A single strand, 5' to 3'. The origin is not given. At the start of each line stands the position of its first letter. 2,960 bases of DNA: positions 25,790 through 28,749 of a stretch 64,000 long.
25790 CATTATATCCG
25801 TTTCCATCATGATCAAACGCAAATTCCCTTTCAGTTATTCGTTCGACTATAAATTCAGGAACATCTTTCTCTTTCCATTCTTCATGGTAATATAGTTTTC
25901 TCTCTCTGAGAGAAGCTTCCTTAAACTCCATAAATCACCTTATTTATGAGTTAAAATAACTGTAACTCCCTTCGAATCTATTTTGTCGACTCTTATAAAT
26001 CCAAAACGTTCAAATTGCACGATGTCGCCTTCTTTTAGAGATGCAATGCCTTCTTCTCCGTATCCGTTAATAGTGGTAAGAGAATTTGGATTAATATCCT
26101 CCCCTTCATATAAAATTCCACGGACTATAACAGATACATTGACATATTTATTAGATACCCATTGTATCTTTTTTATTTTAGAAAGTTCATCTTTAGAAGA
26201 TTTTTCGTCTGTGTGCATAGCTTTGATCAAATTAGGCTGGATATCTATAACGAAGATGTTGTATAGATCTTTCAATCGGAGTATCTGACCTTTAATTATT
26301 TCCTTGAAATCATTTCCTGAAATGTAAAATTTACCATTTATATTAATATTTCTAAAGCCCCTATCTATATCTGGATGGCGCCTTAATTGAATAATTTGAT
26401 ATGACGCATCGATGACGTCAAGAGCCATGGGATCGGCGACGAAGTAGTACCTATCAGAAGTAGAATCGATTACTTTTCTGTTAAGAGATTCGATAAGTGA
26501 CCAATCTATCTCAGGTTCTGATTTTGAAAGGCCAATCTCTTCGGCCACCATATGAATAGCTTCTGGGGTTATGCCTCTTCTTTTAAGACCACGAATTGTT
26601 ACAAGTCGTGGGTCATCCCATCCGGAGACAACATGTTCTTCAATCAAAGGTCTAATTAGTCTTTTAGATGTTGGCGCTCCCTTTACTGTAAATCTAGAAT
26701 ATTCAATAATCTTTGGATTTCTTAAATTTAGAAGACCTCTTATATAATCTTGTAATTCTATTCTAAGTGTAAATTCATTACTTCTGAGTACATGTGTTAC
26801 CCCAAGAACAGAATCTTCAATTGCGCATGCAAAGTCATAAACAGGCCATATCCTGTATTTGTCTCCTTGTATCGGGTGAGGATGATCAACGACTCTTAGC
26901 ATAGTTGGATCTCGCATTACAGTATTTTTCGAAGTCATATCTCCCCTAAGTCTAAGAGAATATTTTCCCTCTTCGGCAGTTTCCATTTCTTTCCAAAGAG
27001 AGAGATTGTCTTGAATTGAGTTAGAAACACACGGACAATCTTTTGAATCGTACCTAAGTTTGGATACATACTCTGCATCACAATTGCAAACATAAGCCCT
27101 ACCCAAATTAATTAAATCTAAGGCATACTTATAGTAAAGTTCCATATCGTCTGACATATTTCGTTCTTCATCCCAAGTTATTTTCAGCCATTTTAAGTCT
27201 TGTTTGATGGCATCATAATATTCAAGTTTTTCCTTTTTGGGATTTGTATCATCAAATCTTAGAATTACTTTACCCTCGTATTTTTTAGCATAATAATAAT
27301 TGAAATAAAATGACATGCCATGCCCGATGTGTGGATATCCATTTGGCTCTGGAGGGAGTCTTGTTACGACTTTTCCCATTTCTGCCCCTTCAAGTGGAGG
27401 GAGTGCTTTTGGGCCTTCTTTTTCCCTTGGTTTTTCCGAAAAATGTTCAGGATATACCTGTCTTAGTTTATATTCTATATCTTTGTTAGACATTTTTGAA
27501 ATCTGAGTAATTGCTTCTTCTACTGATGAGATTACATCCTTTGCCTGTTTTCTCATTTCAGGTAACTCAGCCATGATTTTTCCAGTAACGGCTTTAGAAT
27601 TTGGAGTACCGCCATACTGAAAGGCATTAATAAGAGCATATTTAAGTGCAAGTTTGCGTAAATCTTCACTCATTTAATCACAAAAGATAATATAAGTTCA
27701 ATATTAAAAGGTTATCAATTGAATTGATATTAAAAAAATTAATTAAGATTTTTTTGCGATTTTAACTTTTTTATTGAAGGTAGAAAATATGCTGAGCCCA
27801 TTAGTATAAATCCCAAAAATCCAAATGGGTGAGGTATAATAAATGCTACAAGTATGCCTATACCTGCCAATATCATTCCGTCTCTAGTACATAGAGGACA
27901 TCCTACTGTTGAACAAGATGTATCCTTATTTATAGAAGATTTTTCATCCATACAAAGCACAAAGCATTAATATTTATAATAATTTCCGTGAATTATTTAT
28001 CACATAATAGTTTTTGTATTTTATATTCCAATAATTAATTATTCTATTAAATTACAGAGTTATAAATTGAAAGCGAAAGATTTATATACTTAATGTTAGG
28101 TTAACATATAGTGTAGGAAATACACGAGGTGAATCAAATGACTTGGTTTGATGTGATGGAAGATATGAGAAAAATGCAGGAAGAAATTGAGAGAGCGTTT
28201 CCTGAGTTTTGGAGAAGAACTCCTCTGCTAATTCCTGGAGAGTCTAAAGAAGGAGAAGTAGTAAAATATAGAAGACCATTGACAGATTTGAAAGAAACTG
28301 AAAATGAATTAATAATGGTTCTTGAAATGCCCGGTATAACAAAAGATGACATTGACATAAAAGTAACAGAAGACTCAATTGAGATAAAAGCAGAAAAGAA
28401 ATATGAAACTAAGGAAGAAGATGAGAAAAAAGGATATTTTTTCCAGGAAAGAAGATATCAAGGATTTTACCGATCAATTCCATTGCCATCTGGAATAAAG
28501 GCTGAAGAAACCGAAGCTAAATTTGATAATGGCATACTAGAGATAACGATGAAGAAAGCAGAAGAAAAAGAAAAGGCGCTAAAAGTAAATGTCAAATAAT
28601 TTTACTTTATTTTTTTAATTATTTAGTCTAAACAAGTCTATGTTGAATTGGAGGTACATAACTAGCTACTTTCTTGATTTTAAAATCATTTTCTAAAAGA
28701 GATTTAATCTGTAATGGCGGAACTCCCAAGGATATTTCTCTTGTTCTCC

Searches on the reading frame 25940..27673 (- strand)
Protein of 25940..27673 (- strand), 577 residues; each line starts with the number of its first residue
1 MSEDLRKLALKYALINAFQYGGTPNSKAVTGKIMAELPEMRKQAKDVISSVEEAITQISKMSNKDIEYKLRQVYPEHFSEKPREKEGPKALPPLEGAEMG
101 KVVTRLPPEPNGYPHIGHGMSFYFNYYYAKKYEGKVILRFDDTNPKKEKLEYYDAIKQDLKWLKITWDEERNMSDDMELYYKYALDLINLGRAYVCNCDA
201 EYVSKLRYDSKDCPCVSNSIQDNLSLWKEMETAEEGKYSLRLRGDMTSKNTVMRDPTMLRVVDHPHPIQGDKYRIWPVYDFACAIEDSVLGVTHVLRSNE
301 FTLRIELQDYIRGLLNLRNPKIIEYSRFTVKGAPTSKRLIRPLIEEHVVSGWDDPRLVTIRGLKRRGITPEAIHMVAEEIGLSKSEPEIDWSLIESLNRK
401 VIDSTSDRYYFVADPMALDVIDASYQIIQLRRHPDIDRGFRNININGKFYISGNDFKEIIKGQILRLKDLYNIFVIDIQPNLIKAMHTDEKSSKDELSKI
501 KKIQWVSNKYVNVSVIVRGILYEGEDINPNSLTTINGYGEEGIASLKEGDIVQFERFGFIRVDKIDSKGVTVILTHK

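Call 4: search_protein_families(library=pfam, proteins=[window:25940-27673:-])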
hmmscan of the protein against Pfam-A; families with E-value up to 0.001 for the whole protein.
window:25940-27673:- (577 aa): 3 families
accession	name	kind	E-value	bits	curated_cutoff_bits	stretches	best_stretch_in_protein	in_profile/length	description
PF00749.27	tRNA-synt_1c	-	2.6e-83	280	23.4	1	101-403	1-313/314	tRNA synthetases class I (E and Q), catalytic domain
PF03950.23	tRNA-synt_1c_C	-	8.5e-15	55.2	23.9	1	407-479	2-77/91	tRNA synthetases class I (E and Q), anti-codon binding domain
PF20974.2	tRNA-synt_1c_C2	-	2.3e-12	47.9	23.9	1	502-563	1-69/69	tRNA synthetases class I (E and Q), anti-codon binding domain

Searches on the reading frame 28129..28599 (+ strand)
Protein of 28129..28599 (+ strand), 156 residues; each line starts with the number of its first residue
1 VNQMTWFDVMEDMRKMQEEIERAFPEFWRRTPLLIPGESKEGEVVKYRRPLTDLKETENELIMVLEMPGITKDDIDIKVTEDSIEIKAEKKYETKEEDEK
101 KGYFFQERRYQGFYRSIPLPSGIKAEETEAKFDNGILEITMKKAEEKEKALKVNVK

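Call 4: search_protein_families(library=pfam, proteins=[window:28129-28599:+])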
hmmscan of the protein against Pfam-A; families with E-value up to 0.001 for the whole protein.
window:28129-28599:+ (156 aa): 4 families
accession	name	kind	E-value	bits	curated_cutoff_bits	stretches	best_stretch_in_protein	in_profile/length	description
PF00011.27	HSP20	-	3.1e-20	72.6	20.8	1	54-153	2-99/102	Hsp20/alpha crystallin family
PF17886.7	ArsA_HSP20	-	1.3e-09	37.9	22.5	1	59-141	2-63/63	HSP20-like domain found in ArsA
PF04969.22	CS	-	3.1e-06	28.5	21.3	1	55-143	6-78/78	CS domain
PF18201.7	PIH1_CS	-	0.00016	22.5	23.3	1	58-134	31-88/100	PIH1 CS-like domain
